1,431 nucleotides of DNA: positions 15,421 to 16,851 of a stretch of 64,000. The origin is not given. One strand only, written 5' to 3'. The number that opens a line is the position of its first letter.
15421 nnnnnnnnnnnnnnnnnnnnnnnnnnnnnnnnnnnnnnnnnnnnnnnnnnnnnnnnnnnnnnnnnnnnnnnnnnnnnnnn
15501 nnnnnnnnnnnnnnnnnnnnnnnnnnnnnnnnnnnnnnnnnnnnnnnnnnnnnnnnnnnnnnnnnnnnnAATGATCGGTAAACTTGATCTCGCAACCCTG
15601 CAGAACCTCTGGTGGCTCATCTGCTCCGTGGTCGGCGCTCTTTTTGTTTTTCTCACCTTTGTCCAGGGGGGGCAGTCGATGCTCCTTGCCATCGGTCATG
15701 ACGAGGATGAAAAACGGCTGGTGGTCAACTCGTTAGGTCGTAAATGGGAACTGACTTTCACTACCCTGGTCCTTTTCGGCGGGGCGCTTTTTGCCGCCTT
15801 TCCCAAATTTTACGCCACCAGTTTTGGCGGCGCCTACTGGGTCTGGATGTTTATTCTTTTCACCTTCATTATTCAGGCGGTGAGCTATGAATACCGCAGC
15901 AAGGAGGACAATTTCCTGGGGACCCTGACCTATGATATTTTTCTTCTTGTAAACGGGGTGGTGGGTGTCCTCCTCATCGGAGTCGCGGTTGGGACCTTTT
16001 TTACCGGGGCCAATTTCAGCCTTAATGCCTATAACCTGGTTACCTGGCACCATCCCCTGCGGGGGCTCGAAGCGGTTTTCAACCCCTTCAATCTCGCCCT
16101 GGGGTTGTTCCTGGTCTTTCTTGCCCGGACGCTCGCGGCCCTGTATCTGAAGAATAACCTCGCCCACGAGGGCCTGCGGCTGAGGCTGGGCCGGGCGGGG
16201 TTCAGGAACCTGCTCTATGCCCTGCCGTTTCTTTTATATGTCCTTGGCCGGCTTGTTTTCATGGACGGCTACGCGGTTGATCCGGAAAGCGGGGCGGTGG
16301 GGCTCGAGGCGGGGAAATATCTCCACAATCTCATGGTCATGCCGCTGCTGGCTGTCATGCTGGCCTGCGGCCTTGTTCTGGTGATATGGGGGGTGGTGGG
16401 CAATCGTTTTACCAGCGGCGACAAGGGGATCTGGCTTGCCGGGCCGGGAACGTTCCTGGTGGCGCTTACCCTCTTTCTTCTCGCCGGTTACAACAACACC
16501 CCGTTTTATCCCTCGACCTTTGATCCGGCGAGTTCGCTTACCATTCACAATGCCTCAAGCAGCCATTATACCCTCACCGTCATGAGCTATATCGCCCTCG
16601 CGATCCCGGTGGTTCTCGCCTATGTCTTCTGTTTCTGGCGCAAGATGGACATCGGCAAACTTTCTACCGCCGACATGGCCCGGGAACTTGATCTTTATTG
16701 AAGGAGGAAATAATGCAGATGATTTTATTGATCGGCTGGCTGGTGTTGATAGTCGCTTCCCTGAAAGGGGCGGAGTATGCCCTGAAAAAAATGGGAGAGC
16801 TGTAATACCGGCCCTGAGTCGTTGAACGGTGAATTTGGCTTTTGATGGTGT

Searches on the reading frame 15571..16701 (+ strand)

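Call 28: search_protein_families(library=ncbifam, proteins=[window:15571-16701:+], max_evalue=1e-30)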
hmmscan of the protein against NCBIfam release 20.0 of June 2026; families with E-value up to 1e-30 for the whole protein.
window:15571-16701:+ (376 aa): 3 families
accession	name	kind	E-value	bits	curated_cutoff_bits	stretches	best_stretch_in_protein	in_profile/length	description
TIGR00203.1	cydB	equivalog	6.7e-41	140.7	117.3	1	5-371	2-372/378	cytochrome d ubiquinol oxidase subunit II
NF011579.0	PRK15003.1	equivalog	5.1e-34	118.1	718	1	6-369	3-371/379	cytochrome d ubiquinol oxidase subunit II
NF011602.0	PRK15028.1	equivalog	2e-32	113.1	681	1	5-372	2-373/378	cytochrome d ubiquinol oxidase subunit II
